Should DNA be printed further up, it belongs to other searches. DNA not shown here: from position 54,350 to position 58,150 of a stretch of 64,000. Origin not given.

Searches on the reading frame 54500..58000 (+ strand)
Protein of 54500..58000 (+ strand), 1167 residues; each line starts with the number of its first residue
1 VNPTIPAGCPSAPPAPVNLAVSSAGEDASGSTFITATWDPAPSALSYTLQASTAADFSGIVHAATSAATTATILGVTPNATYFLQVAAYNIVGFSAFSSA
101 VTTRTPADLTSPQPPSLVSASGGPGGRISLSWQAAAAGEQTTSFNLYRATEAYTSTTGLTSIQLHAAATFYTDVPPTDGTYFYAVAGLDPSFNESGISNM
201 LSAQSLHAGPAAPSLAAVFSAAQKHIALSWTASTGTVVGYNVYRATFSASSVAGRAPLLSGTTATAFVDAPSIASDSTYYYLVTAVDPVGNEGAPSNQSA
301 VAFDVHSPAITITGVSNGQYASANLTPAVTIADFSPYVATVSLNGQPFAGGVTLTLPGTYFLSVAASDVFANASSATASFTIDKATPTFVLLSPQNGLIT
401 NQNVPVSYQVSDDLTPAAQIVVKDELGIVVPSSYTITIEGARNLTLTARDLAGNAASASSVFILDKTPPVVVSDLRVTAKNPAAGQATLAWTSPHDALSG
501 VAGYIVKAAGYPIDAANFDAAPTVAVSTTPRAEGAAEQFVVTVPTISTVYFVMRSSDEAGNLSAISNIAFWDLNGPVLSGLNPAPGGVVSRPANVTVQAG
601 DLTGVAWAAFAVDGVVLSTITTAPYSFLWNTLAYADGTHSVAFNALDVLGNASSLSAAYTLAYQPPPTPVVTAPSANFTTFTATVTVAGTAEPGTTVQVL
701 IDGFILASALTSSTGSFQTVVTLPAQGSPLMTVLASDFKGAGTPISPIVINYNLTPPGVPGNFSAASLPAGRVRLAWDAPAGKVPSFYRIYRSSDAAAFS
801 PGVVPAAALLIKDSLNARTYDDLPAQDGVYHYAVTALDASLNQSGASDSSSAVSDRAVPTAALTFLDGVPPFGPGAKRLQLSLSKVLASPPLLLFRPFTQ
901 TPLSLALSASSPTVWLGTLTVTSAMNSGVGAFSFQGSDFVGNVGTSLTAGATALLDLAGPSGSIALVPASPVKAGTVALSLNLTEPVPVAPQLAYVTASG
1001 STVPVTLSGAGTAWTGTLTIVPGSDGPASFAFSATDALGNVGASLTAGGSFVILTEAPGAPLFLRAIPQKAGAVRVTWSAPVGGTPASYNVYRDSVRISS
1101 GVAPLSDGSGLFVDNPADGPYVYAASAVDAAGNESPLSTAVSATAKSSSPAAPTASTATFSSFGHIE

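Call 9: search_protein_families(library=pfam, proteins=[window:54500-58000:+], max_evalue=10)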
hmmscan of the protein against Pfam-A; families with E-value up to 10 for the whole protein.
window:54500-58000:+ (1167 aa): 12 families
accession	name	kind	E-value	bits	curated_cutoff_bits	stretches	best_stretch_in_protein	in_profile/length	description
PF00041.27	fn3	-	6.4e-16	58.8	25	2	28-103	11-83/84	Fibronectin type III domain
PF17957.7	Big_7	-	2.6e-10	41.2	24.1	1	576-641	1-68/70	Bacterial Ig domain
PF19077.6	Big_13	-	2.3e-06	28.4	27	2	1114-1138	70-94/102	Bacterial Ig-like domain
PF18370.7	RGI_lyase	-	5.1e-05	24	27.8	2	1066-1129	12-72/86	Rhamnogalacturonan I lyases beta-sheet domain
PF17936.7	Big_6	-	0.00016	22.3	27.6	1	683-741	13-72/83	Bacterial Ig domain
PF09136.16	Glucodextran_B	-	0.0017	18.7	27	1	667-742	1-72/83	Glucodextranase, domain B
PF13750.12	Big_3_3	-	0.0023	18.1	27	0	358-391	15-50/157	Bacterial Ig-like domain (group 3)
PF25059.1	FN3_DSCAM-DSCAML_C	-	0.0066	17.2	39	1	60-106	36-82/89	DSCAM/DSCAML C-terminal Fn3-like domain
PF24489.1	Ig_J_second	-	0.02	15.4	27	1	75-102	64-91/105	Tip attachment protein J second Ig-like domain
PF12245.14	Big_3_2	-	0.096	13.3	23.3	1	1085-1138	65-114/122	Bacterial Ig-like domain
PF01833.30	TIG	-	0.57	10.7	20.9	1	336-395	1-50/84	IPT/TIG domain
PF16656.11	Pur_ac_phosph_N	-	1.5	9.9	30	1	35-96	16-84/93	Purple acid Phosphatase, N-terminal domain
